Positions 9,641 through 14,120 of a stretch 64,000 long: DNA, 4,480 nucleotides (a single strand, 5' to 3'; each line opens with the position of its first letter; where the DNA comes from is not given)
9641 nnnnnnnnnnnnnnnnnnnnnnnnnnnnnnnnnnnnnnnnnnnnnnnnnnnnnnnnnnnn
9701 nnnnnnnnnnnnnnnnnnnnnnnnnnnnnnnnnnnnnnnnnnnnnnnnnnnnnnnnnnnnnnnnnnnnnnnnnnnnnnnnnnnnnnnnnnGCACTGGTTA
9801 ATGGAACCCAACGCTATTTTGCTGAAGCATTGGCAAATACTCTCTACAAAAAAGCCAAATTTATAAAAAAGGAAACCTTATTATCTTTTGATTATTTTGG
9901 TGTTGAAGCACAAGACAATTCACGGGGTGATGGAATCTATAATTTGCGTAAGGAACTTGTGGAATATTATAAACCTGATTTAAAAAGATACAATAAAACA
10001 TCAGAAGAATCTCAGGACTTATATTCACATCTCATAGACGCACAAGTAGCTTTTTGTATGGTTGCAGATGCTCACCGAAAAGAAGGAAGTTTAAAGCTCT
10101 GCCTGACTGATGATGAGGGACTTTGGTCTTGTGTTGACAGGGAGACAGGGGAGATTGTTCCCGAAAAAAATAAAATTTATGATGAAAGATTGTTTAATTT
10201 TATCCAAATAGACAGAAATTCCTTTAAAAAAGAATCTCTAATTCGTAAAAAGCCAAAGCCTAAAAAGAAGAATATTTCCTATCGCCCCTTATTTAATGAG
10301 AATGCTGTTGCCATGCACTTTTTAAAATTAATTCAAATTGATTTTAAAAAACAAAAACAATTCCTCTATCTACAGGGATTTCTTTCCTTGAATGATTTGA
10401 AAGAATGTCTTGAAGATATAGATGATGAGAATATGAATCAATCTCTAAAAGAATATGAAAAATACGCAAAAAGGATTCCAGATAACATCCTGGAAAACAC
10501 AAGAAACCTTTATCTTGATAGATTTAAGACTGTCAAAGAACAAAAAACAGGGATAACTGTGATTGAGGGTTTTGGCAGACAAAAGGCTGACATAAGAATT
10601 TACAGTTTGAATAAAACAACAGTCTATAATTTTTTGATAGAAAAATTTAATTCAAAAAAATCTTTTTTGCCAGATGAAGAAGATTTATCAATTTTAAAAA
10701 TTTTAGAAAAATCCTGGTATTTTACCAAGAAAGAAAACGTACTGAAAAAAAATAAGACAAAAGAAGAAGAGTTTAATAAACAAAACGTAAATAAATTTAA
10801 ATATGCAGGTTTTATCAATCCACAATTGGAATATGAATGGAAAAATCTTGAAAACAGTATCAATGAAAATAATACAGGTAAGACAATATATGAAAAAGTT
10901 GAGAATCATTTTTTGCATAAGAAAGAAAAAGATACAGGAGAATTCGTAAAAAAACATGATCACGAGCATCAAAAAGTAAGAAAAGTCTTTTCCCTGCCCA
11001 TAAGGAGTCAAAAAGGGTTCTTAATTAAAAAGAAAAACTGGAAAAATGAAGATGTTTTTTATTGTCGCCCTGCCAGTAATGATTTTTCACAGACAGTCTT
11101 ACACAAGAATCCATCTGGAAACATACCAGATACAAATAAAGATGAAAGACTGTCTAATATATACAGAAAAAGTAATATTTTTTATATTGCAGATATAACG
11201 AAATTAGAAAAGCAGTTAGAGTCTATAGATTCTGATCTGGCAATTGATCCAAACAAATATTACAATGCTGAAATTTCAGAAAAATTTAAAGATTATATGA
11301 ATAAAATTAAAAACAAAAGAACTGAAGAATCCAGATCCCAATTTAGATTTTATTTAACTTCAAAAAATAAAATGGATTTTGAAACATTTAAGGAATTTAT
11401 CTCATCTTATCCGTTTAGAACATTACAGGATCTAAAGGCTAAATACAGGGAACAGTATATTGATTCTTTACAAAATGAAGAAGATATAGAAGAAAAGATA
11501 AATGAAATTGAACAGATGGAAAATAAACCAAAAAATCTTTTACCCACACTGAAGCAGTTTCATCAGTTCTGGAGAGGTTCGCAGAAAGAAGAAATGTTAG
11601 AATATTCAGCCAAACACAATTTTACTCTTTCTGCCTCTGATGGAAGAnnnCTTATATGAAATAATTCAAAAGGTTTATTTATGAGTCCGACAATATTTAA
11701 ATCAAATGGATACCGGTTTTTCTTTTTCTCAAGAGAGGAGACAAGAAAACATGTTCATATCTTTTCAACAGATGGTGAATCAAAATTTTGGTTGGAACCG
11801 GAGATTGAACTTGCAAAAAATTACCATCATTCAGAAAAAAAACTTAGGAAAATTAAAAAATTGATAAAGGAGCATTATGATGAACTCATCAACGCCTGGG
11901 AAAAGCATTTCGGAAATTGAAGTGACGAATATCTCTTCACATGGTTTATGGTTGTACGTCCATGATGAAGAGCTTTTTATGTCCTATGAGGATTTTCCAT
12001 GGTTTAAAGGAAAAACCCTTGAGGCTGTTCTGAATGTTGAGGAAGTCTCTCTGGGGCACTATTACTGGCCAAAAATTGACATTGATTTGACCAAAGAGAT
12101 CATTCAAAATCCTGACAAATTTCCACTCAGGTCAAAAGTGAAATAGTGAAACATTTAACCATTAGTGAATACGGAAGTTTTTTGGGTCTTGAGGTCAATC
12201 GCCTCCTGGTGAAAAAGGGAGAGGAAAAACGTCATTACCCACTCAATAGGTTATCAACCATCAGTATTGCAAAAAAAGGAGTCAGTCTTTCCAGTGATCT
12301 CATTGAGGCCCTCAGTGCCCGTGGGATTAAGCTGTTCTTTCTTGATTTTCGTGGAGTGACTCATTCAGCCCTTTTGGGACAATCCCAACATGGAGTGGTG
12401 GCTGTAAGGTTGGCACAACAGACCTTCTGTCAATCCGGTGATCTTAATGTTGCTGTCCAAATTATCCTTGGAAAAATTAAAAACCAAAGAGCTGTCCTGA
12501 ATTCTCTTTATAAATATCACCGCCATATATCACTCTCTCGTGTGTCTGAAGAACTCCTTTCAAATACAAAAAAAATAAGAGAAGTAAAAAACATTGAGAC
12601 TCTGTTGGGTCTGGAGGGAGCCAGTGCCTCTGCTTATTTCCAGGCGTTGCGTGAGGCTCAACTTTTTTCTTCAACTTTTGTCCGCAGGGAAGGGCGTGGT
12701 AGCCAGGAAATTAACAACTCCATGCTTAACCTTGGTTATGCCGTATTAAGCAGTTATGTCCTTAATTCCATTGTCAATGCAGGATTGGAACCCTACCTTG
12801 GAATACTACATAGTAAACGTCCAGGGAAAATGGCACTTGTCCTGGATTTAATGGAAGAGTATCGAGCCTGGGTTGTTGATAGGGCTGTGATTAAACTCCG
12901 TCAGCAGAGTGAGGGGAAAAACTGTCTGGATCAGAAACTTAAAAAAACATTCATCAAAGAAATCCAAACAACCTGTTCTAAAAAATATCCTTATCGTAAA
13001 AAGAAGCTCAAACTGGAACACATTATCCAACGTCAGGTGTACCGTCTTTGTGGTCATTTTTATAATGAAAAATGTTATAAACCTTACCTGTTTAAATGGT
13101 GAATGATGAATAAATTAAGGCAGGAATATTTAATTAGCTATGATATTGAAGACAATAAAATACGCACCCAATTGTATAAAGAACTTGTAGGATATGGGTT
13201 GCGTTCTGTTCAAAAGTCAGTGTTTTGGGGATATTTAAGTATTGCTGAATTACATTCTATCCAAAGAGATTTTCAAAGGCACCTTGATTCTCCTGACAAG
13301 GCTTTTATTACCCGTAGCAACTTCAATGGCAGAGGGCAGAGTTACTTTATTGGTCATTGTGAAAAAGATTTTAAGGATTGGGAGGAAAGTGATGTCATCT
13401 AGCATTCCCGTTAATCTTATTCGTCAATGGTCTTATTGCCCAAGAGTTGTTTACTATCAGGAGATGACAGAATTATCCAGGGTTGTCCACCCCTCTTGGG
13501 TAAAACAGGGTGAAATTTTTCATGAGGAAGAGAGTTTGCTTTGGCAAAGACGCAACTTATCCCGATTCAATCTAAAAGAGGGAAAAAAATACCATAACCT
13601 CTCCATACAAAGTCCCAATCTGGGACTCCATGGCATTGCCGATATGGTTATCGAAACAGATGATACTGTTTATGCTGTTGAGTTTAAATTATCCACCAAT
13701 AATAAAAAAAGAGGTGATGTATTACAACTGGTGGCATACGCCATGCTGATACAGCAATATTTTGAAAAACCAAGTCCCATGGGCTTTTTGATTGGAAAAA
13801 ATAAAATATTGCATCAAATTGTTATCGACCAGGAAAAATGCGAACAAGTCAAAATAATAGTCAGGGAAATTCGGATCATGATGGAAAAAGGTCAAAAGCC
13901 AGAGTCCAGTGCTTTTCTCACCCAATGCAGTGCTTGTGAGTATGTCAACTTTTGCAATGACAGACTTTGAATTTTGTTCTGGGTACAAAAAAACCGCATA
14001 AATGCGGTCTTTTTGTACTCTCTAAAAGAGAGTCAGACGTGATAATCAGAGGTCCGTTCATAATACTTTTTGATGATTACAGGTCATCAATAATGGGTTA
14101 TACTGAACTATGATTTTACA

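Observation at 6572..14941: Complete, divergent 1692-aa type II-B Cas9 with all RNA components, in a probable Bdellovibrionota-like host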

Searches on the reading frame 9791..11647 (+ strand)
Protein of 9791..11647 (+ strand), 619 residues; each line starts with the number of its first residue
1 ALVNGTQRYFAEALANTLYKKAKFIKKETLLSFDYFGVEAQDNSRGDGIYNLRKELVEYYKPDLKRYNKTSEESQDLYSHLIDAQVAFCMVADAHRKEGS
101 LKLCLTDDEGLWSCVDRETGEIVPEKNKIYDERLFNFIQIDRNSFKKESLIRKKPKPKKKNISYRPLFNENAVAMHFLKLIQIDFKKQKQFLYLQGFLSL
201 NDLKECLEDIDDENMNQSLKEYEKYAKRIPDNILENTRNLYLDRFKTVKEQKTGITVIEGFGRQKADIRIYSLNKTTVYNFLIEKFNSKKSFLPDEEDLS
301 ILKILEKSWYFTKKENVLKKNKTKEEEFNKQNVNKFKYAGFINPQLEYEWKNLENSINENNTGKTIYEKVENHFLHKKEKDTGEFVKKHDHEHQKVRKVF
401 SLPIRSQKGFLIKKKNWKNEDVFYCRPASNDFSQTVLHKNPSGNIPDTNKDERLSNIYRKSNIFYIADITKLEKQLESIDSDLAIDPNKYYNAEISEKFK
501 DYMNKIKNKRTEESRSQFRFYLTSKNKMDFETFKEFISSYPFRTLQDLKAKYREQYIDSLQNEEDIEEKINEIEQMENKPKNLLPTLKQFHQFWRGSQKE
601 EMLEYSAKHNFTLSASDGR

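Call 26: search_solved_structures(query=window:9791-11647:+, max_evalue=0.001, show_alignments=1)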
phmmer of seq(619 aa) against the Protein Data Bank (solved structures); distinct sequences matched with E-value up to 0.001: 4.
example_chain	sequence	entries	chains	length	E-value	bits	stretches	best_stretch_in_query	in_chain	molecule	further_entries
9ehf_A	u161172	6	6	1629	8.8e-27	97.4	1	2-551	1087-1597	CRISPR-associated endonuclease Cas9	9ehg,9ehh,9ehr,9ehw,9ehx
9n6t_A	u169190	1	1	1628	9.2e-27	97.3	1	2-551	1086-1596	CRISPR-associated endonuclease Cas9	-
5b2o_A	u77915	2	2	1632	1e-26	97.1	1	2-551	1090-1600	CRISPR-associated endonuclease Cas9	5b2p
5b2q_A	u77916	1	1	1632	1.8e-26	96.3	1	2-551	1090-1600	CRISPR-associated endonuclease Cas9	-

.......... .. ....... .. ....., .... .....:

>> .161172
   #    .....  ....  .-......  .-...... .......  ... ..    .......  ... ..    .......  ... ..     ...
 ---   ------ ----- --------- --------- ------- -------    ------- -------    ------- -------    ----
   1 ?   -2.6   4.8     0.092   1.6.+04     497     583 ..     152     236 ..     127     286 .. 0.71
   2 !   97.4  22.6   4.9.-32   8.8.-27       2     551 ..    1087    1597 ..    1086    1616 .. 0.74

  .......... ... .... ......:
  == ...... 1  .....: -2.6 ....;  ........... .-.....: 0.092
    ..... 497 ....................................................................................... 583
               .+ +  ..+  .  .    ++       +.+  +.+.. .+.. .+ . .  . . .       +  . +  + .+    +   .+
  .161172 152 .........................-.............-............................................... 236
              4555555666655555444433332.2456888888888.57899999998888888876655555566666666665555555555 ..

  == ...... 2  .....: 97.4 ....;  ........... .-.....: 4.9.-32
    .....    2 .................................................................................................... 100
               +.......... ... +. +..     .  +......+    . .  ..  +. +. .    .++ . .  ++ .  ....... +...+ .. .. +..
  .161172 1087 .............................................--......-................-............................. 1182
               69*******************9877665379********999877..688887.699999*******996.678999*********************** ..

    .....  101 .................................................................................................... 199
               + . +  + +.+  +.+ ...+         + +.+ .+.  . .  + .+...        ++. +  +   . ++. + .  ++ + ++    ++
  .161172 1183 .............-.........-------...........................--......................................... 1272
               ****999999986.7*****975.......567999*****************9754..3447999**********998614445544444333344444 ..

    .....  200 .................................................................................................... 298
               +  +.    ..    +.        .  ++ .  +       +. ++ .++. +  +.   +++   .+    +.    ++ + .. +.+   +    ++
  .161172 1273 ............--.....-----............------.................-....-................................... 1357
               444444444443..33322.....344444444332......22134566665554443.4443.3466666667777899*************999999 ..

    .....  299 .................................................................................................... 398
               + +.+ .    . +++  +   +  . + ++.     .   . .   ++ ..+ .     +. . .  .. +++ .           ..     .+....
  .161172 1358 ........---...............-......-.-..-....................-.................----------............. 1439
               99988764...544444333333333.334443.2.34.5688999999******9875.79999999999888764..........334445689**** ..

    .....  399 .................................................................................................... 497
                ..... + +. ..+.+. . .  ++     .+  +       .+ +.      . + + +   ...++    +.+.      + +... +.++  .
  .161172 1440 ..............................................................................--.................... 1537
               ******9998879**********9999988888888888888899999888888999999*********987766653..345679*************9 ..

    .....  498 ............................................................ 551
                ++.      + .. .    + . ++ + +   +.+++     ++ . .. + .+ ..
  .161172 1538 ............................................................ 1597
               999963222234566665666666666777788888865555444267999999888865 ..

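Call 62: predict_structure(alignment_id=A3)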
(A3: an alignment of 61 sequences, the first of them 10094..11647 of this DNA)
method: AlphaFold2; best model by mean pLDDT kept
length: 518 residues; sequences in the alignment: 61
mean_pLDDT: 87.9   pTM: 0.79
mean pLDDT of the five models: 87.9, 87.7, 87.5, 86.8, 86.3
residues with pLDDT >= 90: 366; 70-90: 87; 50-70: 34; < 50: 31
segments of 3 or more residues with pLDDT < 50: 1-13, 27-29, 51-56, 58-64
pLDDT, mean of each block of 10 residues (from residue 1): 36 53 54 71 75 48 55 94 95 97 92 87 97 97 90 94 96 97 93 90 95 95 94 95 97 89 92 93 89 82 91 94 82 86 88 91 90 89 93 97 96 93 97 98 96 98 98 96 98 98 96 72
secondary structure, 60 per line:
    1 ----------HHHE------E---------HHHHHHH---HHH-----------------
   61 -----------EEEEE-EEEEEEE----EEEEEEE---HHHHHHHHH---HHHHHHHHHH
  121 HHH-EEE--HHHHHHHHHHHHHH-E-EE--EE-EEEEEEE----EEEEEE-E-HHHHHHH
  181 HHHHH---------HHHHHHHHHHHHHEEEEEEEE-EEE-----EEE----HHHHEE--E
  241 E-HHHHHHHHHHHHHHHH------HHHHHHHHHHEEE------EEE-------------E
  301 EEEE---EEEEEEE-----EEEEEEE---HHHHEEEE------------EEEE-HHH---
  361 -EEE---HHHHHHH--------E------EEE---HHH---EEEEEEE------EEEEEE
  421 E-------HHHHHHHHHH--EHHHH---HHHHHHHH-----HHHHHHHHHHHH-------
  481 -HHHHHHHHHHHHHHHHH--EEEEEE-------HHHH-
elements in order: H31-37 E72-76 E78-84 E89-95 H99-107 H111-123 E125-127 H130-143 E154-160 E165-170 H174-185 H195-207 E208-215 E217-219 E225-227 H232-235 H243-258 H265-274 E275-277 E284-286 E300-304 E308-314 E320-326 H330-333 E334-337 E350-353 E362-364 H368-374 E390-392 E402-408 E415-421 H429-438 H442-445 H449-456 H462-473 H482-498 E501-506 H514-517

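Call 65: fold_search(model_id=the predicted structure, library=pdb)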
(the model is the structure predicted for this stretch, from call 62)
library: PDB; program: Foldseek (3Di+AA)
matches with E <= 10: 83; with E <= 0.001: 12
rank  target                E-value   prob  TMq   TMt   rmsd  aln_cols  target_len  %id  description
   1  9ehf_A                1.2e-16  1.00  0.45  0.19  20.1       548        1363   18  FnCas9 perfect match DNA product state (released 2025-10-01)
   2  5b2o_A                5.6e-16  1.00  0.47  0.19  20.5       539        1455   17  Crystal structure of Francisella novicida Cas9 in complex with sgRNA and target DNA (TGG PAM) (released 2016-03-02)
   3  9ehx_A                1.1e-15  1.00  0.44  0.18  20.3       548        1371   17  FnCas9 16 mismatch DNA product state (released 2025-10-01)
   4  9ehg_A                1.4e-15  1.00  0.43  0.22  10.0       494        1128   16  FnCas9 perfect match DNA product state no RuvC (released 2025-10-01)
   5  9ehr_A                1.7e-15  1.00  0.43  0.26  10.0       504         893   16  FnCas9 perfect match DNA non-productive state no RuvC (released 2025-10-01)
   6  9ehh_A                4.9e-15  1.00  0.45  0.24  20.3       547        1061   17  FnCas9 perfect match DNA non-productive state (released 2025-10-01)
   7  5b2q_A                5.8e-15  1.00  0.47  0.19  20.5       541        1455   17  Crystal structure of Francisella novicida Cas9 RHA in complex with sgRNA and target DNA (TGG PAM) (released 2016-03-02)
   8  9n6t_A                1.0e-14  1.00  0.44  0.22  15.5       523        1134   18  FnCas9 scaRNA gRNA 1101 DNA non-productive state (released 2025-10-01)
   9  9kor_A                1.3e-12  1.00  0.41  0.19   7.2       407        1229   14  Cryo-EM structure of PsCas9-sgRNA-dsDNA ternary complex (released 2025-07-30)
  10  9ko9_A                2.1e-12  1.00  0.42  0.17  21.6       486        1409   14  Cryo-EM structure of PsCas9-sgRNA binary complex (released 2025-07-30)
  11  9ua2_A                1.1e-11  1.00  0.40  0.17   7.5       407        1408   14  Cryo-EM structure of PsCas9-sgRNA-dsDNA (30 nt) ternary complex (released 2025-07-30)
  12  8umf_A                6.7e-11  1.00  0.44  0.18   6.4       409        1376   15  Structure of PsCas9 in complex with gRNA and DNA in product state (released 2024-10-02)
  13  2qy2_B                1.6e-01  0.10  0.06  0.11  13.4       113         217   12  Characterization of a trifunctional mimivirus mRNA capping enzyme and crystal structure of the RNA triphosphatase doma (released 2008-04-01)
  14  3bgy_B                3.0e-01  0.04  0.06  0.11  15.3       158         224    9  Triclinic structure of Mimivirus Capping Enzyme Triphosphatase at 1.65 A (released 2008-04-01)
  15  8hku_L45A             5.0e-01  0.16  0.09  0.30  11.3       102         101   17  Cryo-EM Structures and Translocation Mechanism of Crenarchaeota Ribosome (released 2023-08-16)
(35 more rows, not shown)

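Call 81: search_protein_representatives(protein=window:10094-11647:+)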
Query: 518 residues. Proteins with E-value up to 0.001 (for the whole library): 18; up to 1e-10: 16; up to 1e-30: 7. The best 18 are listed.
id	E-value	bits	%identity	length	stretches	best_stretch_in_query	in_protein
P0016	1.8e-133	462.6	50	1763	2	38-513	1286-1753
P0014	2.9e-110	386.1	50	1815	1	25-513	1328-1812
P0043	1.5e-99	350.8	47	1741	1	34-513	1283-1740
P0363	3.8e-88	313.1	46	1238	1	30-514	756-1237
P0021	5.0e-84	299.6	45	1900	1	29-501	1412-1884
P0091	3.1e-62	227.7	37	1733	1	8-475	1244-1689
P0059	1.3e-46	176.2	39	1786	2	113-477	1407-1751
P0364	4.6e-26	108.4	33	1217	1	9-449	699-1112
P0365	1.2e-22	97.1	31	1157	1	17-440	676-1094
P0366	5.9e-22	94.8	29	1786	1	32-418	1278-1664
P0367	5.9e-20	88.2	36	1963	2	163-470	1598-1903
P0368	9.6e-20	87.5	29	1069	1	25-476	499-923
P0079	6.6e-19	84.8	32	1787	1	33-421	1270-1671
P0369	1.2e-14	70.7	48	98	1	427-515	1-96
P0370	8.9e-14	67.9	33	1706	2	21-321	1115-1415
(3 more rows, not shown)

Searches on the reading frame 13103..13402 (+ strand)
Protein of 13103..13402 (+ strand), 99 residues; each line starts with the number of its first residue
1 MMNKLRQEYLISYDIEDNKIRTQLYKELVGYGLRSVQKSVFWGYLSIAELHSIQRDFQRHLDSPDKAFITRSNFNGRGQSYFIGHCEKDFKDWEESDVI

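Call 6: search_protein_families(library=pfam, proteins=[window:13103-13402:+], max_evalue=0.01)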
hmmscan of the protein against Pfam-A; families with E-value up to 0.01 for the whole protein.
window:13103-13402:+ (99 aa): 1 family
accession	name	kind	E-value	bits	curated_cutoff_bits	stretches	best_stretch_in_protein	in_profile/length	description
PF09827.14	CRISPR_Cas2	-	3.2e-12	46.9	23.8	1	9-69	3-63/74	CRISPR associated protein Cas2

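Call 7: search_protein_families(library=ncbifam, proteins=[window:13103-13402:+], max_evalue=0.01)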
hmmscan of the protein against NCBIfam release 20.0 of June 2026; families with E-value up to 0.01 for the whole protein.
window:13103-13402:+ (99 aa): 1 family
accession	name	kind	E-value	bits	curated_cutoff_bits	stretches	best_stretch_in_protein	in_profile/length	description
TIGR01573.1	cas2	equivalog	4.7e-07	30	24.5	1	9-63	3-61/96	CRISPR-associated endonuclease Cas2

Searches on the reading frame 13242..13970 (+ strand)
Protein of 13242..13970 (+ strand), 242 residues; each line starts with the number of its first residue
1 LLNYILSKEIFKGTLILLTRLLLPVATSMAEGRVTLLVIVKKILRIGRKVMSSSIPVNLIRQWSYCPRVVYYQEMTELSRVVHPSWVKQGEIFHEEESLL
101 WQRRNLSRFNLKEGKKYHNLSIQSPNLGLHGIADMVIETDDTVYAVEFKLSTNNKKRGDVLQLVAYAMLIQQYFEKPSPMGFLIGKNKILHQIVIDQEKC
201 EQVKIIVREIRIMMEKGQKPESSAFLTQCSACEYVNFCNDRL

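Call 6: search_protein_families(library=pfam, proteins=[window:13242-13970:+], max_evalue=0.01)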
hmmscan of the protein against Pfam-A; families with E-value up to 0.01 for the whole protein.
window:13242-13970:+ (242 aa): 2 families
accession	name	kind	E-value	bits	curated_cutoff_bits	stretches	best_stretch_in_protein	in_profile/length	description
PF01930.23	Cas_Cas4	-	6.8e-13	49.5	22.7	1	59-238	4-158/160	Domain of unknown function DUF83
PF12705.13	PDDEXK_1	-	1.2e-08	35.6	22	1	110-239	120-247/247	PD-(D/E)XK nuclease superfamily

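Call 7: search_protein_families(library=ncbifam, proteins=[window:13242-13970:+], max_evalue=0.01)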
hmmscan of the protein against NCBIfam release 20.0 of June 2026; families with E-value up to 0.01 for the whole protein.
window:13242-13970:+ (242 aa): 3 families
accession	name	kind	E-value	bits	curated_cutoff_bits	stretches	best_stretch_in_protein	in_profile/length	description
TIGR00372.1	cas4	equivalog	6.6e-25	88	65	1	56-239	2-179/180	CRISPR-associated protein Cas4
NF049935.1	cas4g_cas1g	exception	5e-16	58.3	560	1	55-238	2-189/546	CRISPR-associated endonuclease Cas4g/Cas1g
NF010159.0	PRK13638.1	equivalog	0.0069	15.8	489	0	12-66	148-205/271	energy-coupling factor ABC transporter ATP-binding protein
